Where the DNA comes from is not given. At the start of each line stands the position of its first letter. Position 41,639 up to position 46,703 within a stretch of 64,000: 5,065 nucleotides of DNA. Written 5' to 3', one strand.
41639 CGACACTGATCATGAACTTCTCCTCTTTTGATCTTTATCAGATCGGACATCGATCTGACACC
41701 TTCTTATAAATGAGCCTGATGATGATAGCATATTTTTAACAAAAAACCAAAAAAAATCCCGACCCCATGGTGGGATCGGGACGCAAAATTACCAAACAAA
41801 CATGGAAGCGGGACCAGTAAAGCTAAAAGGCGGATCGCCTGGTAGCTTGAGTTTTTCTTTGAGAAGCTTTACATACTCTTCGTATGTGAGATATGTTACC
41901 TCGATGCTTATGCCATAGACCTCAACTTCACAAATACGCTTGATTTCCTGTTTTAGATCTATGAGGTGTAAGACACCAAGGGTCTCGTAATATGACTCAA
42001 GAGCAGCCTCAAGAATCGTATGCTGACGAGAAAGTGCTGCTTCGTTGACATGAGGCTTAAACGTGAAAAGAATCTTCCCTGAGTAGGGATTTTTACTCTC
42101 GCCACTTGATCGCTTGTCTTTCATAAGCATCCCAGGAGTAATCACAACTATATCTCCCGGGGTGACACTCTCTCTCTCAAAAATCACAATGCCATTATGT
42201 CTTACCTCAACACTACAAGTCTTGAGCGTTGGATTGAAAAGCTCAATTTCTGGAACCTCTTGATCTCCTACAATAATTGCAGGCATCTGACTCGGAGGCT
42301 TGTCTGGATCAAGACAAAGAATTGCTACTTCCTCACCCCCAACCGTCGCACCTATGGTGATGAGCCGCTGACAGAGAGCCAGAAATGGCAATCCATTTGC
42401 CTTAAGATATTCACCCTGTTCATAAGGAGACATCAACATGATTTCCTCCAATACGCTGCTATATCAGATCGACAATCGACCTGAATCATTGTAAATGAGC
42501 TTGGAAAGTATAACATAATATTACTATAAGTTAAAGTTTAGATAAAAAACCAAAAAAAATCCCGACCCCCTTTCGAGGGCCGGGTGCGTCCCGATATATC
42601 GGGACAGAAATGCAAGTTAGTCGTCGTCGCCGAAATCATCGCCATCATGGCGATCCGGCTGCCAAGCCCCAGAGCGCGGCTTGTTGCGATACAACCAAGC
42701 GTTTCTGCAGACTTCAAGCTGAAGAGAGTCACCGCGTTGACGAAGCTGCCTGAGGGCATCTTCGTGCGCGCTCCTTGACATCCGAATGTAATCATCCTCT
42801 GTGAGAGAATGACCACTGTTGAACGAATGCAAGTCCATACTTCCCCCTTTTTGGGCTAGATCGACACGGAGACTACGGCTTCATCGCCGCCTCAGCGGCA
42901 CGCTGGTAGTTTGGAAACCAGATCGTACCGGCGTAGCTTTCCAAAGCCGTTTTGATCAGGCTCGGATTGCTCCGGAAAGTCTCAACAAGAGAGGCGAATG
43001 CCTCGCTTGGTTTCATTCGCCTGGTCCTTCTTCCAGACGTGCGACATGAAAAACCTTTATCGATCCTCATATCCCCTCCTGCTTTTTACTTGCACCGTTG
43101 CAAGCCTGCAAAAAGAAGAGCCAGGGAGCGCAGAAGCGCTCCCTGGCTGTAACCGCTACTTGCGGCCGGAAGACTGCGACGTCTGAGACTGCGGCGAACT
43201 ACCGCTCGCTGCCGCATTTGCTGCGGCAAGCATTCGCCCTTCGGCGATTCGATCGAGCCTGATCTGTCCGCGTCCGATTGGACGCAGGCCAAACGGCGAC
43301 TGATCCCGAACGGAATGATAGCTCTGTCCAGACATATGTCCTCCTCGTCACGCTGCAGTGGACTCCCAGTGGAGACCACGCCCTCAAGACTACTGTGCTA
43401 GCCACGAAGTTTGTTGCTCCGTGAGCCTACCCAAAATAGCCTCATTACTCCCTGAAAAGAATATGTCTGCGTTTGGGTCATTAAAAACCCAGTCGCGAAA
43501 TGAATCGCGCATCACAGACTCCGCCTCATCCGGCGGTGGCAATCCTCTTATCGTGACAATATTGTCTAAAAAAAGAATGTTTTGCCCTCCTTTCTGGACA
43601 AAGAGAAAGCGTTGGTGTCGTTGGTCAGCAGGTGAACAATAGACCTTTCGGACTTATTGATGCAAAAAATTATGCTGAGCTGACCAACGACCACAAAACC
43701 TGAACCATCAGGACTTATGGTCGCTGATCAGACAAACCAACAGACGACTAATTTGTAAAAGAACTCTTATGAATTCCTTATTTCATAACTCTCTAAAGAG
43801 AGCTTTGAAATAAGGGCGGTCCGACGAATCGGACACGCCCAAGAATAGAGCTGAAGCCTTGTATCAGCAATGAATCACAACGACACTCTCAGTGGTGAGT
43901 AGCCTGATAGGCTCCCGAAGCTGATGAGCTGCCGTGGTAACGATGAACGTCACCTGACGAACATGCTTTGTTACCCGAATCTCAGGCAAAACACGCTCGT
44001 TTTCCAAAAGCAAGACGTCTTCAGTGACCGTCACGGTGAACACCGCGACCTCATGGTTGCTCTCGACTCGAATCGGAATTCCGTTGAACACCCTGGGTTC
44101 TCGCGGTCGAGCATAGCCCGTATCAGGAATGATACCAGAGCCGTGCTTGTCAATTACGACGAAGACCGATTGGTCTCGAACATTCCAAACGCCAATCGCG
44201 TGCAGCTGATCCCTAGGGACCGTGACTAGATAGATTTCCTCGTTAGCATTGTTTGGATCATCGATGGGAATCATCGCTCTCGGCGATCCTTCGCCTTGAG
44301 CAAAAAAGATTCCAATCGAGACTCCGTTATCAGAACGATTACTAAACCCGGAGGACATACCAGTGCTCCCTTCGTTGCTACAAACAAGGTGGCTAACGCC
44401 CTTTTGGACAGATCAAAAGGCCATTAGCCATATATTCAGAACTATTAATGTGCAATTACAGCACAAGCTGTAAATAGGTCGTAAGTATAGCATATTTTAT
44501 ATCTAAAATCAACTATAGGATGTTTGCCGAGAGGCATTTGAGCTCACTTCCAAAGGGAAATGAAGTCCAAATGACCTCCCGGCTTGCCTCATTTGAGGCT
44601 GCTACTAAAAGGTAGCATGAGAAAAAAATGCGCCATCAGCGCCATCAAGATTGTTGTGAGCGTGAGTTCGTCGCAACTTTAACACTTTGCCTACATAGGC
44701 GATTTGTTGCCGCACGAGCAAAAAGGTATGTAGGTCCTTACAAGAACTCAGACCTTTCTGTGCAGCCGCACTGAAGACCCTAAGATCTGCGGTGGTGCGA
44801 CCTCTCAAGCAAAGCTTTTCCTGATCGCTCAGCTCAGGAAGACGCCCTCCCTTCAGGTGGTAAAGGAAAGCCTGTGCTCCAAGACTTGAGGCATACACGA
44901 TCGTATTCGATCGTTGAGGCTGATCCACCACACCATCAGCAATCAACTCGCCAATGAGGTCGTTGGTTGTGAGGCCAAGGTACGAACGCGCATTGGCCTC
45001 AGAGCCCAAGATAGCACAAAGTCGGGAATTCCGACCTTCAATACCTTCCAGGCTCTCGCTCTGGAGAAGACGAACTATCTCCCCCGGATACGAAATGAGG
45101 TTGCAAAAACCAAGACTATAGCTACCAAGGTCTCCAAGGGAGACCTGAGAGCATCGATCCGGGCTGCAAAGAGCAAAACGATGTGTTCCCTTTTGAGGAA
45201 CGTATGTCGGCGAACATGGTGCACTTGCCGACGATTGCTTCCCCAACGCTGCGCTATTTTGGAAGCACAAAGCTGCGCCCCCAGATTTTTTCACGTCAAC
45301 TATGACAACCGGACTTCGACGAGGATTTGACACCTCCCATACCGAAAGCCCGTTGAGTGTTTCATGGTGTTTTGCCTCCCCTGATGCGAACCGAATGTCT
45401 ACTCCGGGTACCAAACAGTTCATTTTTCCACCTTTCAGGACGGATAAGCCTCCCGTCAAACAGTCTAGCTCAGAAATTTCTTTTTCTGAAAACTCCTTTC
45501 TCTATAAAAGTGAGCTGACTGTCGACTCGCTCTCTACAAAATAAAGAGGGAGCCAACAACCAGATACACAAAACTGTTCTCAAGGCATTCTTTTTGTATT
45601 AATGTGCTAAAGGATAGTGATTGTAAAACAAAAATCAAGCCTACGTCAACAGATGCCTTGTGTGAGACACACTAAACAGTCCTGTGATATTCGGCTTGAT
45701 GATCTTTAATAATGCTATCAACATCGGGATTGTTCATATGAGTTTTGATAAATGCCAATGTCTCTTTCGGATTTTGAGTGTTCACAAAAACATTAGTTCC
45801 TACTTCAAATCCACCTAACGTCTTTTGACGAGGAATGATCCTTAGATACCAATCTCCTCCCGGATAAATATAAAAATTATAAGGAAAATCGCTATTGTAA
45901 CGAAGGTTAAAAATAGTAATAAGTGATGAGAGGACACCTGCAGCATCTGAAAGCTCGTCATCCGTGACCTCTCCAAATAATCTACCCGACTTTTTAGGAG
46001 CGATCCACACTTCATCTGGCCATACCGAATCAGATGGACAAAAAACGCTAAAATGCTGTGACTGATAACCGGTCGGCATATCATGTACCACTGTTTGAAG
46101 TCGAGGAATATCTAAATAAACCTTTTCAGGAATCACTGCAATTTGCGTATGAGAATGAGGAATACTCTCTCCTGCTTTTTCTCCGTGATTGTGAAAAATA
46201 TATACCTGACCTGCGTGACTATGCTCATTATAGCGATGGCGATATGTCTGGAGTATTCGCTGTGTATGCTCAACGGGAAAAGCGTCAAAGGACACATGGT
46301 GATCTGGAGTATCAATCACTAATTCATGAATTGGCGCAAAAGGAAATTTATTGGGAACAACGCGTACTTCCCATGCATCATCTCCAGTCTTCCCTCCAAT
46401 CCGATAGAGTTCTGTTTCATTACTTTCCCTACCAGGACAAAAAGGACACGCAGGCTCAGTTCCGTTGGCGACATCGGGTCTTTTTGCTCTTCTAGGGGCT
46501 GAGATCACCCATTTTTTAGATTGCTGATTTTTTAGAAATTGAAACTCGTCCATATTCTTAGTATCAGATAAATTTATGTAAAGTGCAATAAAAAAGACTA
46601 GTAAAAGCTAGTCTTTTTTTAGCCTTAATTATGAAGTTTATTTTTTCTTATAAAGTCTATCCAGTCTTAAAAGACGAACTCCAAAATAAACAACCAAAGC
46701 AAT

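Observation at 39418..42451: Tandem array of four divergent paralogs, each with its own promoter, RBS and GC-hairpin terminator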

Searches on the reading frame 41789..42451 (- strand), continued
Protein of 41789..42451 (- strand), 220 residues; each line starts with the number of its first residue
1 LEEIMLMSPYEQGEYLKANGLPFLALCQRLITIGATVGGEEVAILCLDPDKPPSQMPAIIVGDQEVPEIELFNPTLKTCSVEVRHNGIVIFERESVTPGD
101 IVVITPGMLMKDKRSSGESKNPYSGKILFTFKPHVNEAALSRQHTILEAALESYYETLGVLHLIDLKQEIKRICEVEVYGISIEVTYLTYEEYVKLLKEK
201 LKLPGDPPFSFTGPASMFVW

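Call 100: find_encoding_contigs(protein=P0016, flank=8000)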
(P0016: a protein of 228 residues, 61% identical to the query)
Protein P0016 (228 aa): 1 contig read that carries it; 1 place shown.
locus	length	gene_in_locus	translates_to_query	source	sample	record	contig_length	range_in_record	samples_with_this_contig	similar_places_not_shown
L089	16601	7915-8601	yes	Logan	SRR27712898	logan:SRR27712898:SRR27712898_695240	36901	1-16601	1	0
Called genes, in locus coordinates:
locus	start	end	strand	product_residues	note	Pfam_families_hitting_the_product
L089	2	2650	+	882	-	?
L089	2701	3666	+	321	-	PF13354:Beta-lactamase2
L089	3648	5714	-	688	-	PF13620:CarboxypepD_reg (weak), PF13715:CarbopepD_reg_2 (weak)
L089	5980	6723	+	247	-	PF13399:LytR_C (weak)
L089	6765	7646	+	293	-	PF16285:DUF4931_N (weak), PF01087:GalP_UDP_transf (weak)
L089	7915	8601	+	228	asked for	-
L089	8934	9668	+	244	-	-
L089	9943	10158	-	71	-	PF12728:HTH_17, PF00376:MerR (weak), PF13411:MerR_1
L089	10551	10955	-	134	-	PF00293:NUDIX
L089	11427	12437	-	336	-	PF08541:ACP_syn_III_C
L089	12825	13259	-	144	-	PF16320:Ribosomal_L12_N, PF00542:Ribosomal_L12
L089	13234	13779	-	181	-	PF00466:Ribosomal_L10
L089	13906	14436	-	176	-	-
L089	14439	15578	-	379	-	-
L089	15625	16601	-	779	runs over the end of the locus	-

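Call 101: find_encoding_contigs(protein=P0014, flank=8000)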
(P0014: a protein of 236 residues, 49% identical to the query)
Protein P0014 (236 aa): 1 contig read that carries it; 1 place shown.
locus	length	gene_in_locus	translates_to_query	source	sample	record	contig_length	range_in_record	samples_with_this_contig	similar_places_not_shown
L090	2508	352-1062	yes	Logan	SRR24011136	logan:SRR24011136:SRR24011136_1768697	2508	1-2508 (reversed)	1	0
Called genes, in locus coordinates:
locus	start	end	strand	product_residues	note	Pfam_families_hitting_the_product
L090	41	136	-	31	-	-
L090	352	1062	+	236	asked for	-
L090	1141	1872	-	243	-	PF02698:DUF218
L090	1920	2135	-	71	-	PF12728:HTH_17, PF00376:MerR (weak), PF13411:MerR_1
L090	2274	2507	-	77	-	?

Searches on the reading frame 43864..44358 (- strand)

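Call 7: search_protein_families(library=pfam, proteins=[window:43864-44358:-], max_evalue=1)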
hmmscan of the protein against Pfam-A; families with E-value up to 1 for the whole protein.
window:43864-44358:- (164 aa): 0 families

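Call 36: search_protein_families(library=phrogs, proteins=[window:43864-44358:-], max_evalue=0.1)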
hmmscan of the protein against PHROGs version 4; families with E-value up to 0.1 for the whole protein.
window:43864-44358:- (164 aa): 0 families

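Call 37: search_protein_families(library=padloc, proteins=[window:43864-44358:-], max_evalue=0.1)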
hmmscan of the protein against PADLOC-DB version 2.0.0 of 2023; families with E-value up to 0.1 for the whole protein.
window:43864-44358:- (164 aa): 0 families

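Call 95: search_protein_families(library=ncbifam, proteins=[window:43864-44358:-], max_evalue=0.1)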
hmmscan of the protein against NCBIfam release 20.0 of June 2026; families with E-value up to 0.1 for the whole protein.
window:43864-44358:- (164 aa): 1 family
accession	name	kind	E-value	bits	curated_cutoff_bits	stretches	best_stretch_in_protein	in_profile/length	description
NF008178.0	PRK10926.1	equivalog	0.036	13.3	390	1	22-71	45-94/248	ferredoxin--NADP(+) reductase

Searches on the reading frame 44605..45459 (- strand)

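Call 7: search_protein_families(library=pfam, proteins=[window:44605-45459:-], max_evalue=1)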
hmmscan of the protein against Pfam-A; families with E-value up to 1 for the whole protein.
window:44605-45459:- (284 aa): 0 families

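Call 36: search_protein_families(library=phrogs, proteins=[window:44605-45423:-], max_evalue=0.1)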
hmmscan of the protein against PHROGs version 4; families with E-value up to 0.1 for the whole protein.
window:44605-45423:- (272 aa): 0 families

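Call 37: search_protein_families(library=padloc, proteins=[window:44605-45423:-], max_evalue=0.1)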
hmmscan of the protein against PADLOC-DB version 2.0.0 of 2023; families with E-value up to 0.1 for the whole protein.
window:44605-45423:- (272 aa): 0 families

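Call 95: search_protein_families(library=ncbifam, proteins=[window:44605-45423:-], max_evalue=0.1)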
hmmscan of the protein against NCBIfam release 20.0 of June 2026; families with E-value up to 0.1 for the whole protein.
window:44605-45423:- (272 aa): 1 family
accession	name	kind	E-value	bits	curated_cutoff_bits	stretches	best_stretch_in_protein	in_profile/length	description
NF058674.1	CholsOxChoxAB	equivalog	0.085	11.3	850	0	172-212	267-306/535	cholesterol oxidase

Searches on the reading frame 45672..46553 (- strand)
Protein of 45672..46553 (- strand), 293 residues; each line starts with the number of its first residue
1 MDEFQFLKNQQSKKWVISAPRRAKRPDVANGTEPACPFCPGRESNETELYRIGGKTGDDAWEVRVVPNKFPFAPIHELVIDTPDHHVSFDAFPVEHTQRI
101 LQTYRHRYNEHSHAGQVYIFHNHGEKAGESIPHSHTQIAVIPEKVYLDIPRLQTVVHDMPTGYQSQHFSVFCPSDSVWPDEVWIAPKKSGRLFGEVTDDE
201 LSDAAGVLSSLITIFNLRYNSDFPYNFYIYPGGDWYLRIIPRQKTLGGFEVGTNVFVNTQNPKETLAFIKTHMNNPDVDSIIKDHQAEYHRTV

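Call 7: search_protein_families(library=pfam, proteins=[window:45672-46553:-], max_evalue=1)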
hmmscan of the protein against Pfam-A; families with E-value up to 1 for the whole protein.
window:45672-46553:- (293 aa): 6 families
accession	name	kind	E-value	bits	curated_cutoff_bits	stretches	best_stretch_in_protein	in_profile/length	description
PF01087.27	GalP_UDP_transf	-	1.3e-06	29.4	22.1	1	77-138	113-177/184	Galactose-1-phosphate uridyl transferase, N-terminal domain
PF16285.10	DUF4931_N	-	2.2e-06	28.2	24.1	1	24-139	8-119/124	Domain of unknown function (DUF4931) N-terminal domain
PF16268.10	DUF4921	-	3.8e-06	26.5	28.5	2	235-273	359-397/425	Domain of unknown function (DUF4921)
PF01230.28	HIT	-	0.00011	23.2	21.5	1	63-136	15-90/98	HIT domain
PF02744.22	GalP_UDP_tr_C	-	0.021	15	29.2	1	164-227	34-97/165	Galactose-1-phosphate uridyl transferase, C-terminal domain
PF19327.4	Ap4A_phos_N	-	0.082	12.9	23.1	1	118-142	137-161/177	Ap4A phosphorylase N-terminal domain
